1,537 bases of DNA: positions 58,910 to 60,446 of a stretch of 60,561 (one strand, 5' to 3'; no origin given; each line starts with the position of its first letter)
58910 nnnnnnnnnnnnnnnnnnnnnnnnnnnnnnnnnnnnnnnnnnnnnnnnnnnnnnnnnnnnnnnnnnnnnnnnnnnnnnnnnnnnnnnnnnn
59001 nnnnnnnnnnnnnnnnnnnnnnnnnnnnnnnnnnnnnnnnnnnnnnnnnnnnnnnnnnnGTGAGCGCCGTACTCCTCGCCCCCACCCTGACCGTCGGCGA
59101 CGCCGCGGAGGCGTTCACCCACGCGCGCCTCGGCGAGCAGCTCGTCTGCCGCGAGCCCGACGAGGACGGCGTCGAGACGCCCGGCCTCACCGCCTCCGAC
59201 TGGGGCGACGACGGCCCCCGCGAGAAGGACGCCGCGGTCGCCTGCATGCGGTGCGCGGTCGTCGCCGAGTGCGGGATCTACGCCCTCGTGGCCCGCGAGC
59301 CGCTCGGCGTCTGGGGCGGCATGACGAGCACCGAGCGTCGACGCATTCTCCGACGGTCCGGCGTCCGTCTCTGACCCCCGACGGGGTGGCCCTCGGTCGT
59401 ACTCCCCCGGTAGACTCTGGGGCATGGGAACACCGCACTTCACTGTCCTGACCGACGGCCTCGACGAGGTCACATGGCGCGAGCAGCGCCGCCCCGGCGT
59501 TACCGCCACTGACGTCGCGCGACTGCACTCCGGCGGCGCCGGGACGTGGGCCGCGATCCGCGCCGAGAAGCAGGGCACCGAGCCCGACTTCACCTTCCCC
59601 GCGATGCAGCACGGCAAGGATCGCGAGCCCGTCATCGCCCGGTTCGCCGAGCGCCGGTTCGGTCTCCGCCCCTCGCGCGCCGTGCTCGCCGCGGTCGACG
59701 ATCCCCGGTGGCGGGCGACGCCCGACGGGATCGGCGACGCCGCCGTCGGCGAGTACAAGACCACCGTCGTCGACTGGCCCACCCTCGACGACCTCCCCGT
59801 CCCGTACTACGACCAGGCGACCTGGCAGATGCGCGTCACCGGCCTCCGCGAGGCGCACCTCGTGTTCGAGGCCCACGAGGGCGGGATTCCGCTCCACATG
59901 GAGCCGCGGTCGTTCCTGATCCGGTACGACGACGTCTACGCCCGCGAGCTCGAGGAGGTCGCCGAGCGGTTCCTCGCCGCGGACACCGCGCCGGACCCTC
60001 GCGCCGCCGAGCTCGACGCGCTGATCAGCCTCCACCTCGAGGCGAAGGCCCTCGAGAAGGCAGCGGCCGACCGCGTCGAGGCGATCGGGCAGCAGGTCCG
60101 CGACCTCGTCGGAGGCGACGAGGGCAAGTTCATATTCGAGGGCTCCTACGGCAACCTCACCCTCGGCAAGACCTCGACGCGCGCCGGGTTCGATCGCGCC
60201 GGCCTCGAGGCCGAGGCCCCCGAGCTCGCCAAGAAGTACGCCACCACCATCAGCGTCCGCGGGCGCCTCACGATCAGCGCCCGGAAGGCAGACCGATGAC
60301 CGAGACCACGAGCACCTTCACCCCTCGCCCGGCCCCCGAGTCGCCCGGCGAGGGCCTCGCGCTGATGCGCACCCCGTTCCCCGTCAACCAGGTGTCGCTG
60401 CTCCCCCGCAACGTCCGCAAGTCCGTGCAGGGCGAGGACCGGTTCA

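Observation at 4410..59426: Genome-wide leaderless-type promoter grammar: a TANNNT-like hexamer ends exactly 7-8 nt before the start codon of at least 24 genes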

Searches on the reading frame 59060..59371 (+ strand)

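Call 76: search_protein_families(library=pfam, proteins=[window:59060-59371:+], max_evalue=0.001)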
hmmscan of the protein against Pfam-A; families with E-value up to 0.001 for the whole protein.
window:59060-59371:+ (104 aa): 1 family
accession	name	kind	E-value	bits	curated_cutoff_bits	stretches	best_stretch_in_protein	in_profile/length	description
PF02467.21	Whib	-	1.4e-12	48.4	23.6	1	30-95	7-64/65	Transcription factor WhiB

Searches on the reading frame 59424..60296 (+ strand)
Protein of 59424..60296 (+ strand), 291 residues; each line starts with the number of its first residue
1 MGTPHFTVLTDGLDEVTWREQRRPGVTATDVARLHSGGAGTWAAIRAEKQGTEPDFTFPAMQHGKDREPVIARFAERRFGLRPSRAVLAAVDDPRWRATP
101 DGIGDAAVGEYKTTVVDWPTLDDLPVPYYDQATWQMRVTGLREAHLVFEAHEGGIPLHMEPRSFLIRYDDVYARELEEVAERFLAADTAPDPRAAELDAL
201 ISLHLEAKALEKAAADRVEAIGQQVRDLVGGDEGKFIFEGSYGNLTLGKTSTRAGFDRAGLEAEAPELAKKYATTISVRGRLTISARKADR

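Call 53: search_protein_families(library=pfam, proteins=[window:59424-60296:+], max_evalue=0.01)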
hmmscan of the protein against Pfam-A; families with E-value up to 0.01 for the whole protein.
window:59424-60296:+ (291 aa): 1 family
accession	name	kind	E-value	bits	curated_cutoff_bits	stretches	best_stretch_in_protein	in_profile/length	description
PF09588.16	YqaJ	-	3.8e-09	37.4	22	1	18-141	2-149/150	YqaJ-like viral recombinase domain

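Call 73: find_homologous_proteins(query=window:59424-60296:+, max_evalue=1e-20)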
Query window:59424-60296:+ (291 aa): 27 proteins with E <= 1e-20 among 8000 candidates.
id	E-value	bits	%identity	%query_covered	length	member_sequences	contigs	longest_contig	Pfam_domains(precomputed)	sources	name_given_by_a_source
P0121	6.6e-190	648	100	100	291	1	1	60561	PF09588.17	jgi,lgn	jgi:hypothetical protein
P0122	7.3e-130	451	73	100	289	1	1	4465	PF09588.17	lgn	-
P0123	7.8e-79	283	52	98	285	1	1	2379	PF09588.17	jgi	jgi:hypothetical protein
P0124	1.5e-76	276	52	95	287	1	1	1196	PF09588.17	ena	-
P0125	2.9e-76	275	49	99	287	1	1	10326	PF09588.17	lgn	-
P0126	5.4e-74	268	51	99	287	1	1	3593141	PF09588.17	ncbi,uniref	ncbi:YqaJ viral recombinase family protein [Agromyces sp. G08B096]|uniref:YqaJ viral recombinase fam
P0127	8.9e-74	267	50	98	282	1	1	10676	PF09588.17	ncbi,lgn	-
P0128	1.1e-73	267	50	97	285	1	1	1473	PF09588.17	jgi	jgi:hypothetical protein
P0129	2.8e-72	262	48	97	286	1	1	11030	PF09588.17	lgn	-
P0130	1.1e-68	250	48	96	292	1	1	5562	PF09588.17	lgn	-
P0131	1.7e-68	250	46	97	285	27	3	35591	PF09588.17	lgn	-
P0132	2.4e-67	246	45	97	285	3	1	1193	PF09588.17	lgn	-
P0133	4.5e-67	245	46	98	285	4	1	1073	PF09588.17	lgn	-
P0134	8.5e-67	244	47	96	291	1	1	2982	PF09588.17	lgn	-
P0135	1.4e-66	243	46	96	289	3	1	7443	PF09588.17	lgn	-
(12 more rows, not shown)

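Call 74: find_encoding_contigs(protein=P0122, flank=10000, max_places=2)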
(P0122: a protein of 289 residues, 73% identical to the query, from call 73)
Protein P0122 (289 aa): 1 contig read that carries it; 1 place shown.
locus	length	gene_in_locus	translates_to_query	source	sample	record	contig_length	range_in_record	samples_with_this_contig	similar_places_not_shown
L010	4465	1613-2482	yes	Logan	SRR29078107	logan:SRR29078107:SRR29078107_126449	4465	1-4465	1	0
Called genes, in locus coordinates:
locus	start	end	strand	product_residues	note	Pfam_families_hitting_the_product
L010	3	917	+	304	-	?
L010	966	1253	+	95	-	-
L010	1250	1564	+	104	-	PF02467:Whib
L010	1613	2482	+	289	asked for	PF09588:YqaJ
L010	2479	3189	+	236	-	-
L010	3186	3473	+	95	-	PF24043:DUF7352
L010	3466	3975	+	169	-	-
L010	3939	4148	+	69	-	-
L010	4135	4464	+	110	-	?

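Call 79: find_encoding_contigs(protein=P0126, flank=10000, max_places=1)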
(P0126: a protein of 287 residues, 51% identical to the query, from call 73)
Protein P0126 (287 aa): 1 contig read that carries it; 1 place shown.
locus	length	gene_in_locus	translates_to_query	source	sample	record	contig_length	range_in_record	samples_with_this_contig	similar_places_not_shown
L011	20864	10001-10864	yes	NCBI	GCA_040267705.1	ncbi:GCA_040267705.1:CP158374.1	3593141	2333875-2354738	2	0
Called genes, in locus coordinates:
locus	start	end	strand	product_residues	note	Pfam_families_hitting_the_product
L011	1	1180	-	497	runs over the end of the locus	PF12282:GAF_PdtaS, PF08448:PAS_4, PF07536:HWE_HK, PF07568:HisKA_2, PF13581:HATPase_c_2, PF02518:HATPase_c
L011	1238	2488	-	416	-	PF01656:CbiA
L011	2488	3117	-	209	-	-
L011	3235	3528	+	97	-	PF12728:HTH_17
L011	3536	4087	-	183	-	-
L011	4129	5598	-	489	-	PF00239:Resolvase, PF07508:Recombinase, PF13408:Zn_ribbon_recom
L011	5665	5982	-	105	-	-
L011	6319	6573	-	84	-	-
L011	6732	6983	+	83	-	-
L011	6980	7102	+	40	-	-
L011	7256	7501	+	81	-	-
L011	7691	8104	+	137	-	-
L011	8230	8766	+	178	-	PF24703:DUF7666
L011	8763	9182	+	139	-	-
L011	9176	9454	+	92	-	-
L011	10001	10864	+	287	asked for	PF09588:YqaJ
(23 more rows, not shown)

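Call 98: find_encoding_contigs(protein=P0121, flank=10000, max_places=2)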
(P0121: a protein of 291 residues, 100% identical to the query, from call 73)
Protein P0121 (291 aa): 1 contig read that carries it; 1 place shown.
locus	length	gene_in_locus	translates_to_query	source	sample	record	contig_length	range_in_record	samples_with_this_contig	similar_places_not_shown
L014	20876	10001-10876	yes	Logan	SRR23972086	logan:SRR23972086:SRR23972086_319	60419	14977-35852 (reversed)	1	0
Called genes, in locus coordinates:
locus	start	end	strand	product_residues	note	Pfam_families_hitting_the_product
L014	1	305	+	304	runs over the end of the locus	PF18724:ADDT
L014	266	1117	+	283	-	PF01266:DAO (faint)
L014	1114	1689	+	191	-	PF13238:AAA_18 (faint), PF18751:Ploopntkinase3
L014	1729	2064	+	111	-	-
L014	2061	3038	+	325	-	PF02195:ParB_N, PF17762:HTH_ParB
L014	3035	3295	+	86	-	-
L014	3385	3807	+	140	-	-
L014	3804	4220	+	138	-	-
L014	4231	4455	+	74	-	PF24729:Acb2_Tad1_hairpin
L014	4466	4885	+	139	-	PF01471:PG_binding_1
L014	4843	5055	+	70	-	-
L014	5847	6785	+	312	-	PF01471:PG_binding_1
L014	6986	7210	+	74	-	-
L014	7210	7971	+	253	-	-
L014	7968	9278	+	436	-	PF00772:DnaB (weak), PF13481:AAA_25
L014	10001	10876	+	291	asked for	PF09588:YqaJ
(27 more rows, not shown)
